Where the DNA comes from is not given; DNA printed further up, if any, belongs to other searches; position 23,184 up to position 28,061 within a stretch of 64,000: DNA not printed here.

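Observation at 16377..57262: Two adjacent giant surface-lipoprotein genes (5,956 and ~7,548 codons) fill 63% of the window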

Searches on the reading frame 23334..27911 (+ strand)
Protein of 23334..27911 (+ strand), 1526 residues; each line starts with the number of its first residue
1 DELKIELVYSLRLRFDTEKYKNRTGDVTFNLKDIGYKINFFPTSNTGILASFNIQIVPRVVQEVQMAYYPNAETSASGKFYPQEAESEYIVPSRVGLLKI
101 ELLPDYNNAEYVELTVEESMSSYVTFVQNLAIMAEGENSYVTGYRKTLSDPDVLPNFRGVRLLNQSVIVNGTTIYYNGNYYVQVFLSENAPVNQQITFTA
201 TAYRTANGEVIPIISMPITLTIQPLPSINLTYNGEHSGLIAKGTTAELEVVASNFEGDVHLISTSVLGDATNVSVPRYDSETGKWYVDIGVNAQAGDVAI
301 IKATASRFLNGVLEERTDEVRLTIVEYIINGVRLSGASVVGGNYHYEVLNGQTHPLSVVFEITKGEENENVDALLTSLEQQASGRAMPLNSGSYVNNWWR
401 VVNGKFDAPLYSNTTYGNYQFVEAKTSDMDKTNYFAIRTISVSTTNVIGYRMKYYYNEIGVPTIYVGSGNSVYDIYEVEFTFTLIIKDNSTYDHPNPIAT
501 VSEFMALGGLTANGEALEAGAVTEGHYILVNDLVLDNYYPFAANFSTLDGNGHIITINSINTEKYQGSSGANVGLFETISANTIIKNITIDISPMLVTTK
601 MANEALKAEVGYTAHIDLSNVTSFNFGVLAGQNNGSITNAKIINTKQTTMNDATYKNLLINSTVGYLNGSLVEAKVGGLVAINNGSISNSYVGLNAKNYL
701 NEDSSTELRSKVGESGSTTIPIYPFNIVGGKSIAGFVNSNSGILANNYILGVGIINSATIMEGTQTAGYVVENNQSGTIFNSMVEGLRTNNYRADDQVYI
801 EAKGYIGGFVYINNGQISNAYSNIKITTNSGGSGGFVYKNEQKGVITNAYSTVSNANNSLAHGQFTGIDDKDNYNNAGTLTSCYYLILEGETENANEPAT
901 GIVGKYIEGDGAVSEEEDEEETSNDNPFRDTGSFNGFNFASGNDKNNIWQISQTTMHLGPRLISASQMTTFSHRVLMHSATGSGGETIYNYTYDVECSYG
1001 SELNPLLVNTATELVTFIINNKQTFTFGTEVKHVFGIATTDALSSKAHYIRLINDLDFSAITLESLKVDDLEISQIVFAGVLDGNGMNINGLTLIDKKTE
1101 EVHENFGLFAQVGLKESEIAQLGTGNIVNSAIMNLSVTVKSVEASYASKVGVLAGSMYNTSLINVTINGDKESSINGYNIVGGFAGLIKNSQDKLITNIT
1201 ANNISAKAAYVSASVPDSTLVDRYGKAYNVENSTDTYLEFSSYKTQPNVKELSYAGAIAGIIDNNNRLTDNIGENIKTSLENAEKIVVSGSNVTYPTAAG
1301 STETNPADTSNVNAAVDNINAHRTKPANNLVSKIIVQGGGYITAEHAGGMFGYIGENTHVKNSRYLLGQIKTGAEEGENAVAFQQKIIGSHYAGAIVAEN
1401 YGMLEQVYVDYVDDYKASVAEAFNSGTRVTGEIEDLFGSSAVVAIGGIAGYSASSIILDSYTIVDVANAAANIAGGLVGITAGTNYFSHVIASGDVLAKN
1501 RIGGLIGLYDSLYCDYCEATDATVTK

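Call 11: find_homologous_proteins(query=window:23334-27911:+, max_evalue=0.00001)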
Query window:23334-27911:+ (1526 aa): 1 proteins with E <= 0.00001 among 8000 candidates.
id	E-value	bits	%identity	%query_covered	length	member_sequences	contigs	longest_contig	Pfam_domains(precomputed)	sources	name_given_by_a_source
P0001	1.5e-272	926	48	70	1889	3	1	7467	-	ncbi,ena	-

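Call 13: find_encoding_contigs(protein=P0001, flank=10000, max_places=4)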
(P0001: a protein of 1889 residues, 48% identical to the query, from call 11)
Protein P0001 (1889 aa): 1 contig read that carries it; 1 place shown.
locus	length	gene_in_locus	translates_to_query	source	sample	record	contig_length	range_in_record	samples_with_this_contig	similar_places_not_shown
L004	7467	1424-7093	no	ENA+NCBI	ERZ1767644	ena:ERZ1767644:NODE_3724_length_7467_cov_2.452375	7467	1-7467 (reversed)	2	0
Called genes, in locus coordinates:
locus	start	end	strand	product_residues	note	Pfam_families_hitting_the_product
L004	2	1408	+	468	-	?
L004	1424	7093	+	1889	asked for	-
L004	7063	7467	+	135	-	?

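Call 28: find_related_loci(query=A1, collection=genome_contigs, flank=10000)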
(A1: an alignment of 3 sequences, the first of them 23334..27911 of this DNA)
Query A1 (1526 aa) in genome_contigs; peptide patterns used: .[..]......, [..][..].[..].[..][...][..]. (x = any residue, [..] = any of these).
230 stretches matched a pattern; 25 encode a relative of the query (tblastn E <= 1e-3); 23 distinct loci.
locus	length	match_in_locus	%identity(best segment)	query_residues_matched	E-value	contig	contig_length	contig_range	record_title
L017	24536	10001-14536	64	1-1514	0e+0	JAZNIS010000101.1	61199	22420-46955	MAG: Clostridia bacterium isolate T1900044684_TS20190150.MAGScoT_cleanbin_000019 SGB_1710_k141_2160846, whole genome sho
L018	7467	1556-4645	48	442-1510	0e+0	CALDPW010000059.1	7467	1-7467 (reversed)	MAG TPA_asm: uncultured Clostridia bacterium isolate SRR6425815_bin.116_CONCOCT_v1.1_MAG genome assembly, contig: ERZ176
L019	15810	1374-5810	33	9-1507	0e+0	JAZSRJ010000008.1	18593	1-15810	MAG: Clostridia bacterium isolate T1900044537_TS20190003.MAGScoT_cleanbin_000056 SGB_33_k141_2124601, whole genome shotg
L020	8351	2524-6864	31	13-1496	2e-167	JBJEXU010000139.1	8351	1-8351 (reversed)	MAG: Christensenellales bacterium isolate LOHA03_bin.029 NODE_3547_length_8351_cov_5.228182, whole genome shotgun sequen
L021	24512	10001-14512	30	13-1508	1e-161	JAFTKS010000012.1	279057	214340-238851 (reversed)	MAG: Clostridia bacterium isolate RGIG3907 Roe_deer_Cecum-2__c309566, whole genome shotgun sequence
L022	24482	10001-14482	31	7-1508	2e-175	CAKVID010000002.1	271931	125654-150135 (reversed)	MAG: uncultured Clostridia bacterium isolate REFINED_METABAT215_TOP10_CONTIGS_1500_ASSEMBLY_K77_MERGED__Hadza_MoBio_hadz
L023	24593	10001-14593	35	2-1508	9e-145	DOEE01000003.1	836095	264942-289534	MAG TPA_asm: Clostridiales bacterium isolate UBA11490 contig_75, whole genome shotgun sequence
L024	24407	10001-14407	49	4-1510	0e+0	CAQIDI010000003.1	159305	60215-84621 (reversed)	MAG TPA_asm: uncultured Eubacteriales bacterium isolate MGBC117996 genome assembly, contig: MGBC117996.3, whole genome s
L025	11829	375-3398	33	434-1508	1e-130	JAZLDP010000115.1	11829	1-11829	MAG: Clostridia bacterium isolate T1900045029_TC20190022.MAGScoT_cleanbin_000015 SGB_4447_k141_99699, whole genome shotg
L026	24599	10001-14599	32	2-1508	2e-172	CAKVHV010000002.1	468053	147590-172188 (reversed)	MAG: uncultured Clostridia bacterium isolate REFINED_METABAT215_TOP10_CONTIGS_1500_ASSEMBLY_K77_MERGED__Hadza_PheChl_Fib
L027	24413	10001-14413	25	54-1508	2e-73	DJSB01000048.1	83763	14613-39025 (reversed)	MAG TPA_asm: Christensenella sp. UBA6345 UBA6345_contig_367, whole genome shotgun sequence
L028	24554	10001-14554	26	51-1508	4e-42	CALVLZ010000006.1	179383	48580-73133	MAG: uncultured Clostridia bacterium isolate E30__bin235 genome assembly, contig: E30__k127_7086299, whole genome shotgu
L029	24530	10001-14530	30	6-1508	3e-172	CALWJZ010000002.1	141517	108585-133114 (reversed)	MAG: uncultured Clostridia bacterium isolate BRZ_AM__bin13 genome assembly, contig: BRZ_AM__NODE_142_length_141517_cov_1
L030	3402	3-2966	27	541-1508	6e-48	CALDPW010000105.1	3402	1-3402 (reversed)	MAG TPA_asm: uncultured Clostridia bacterium isolate SRR6425815_bin.116_CONCOCT_v1.1_MAG genome assembly, contig: ERZ176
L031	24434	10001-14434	25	54-1522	2e-78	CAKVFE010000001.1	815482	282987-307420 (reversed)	MAG: uncultured Clostridia bacterium isolate REFINED_METABAT215_TOP10_CONTIGS_1500_ASSEMBLY_K77_MERGED__Hadza_MoBio_hadz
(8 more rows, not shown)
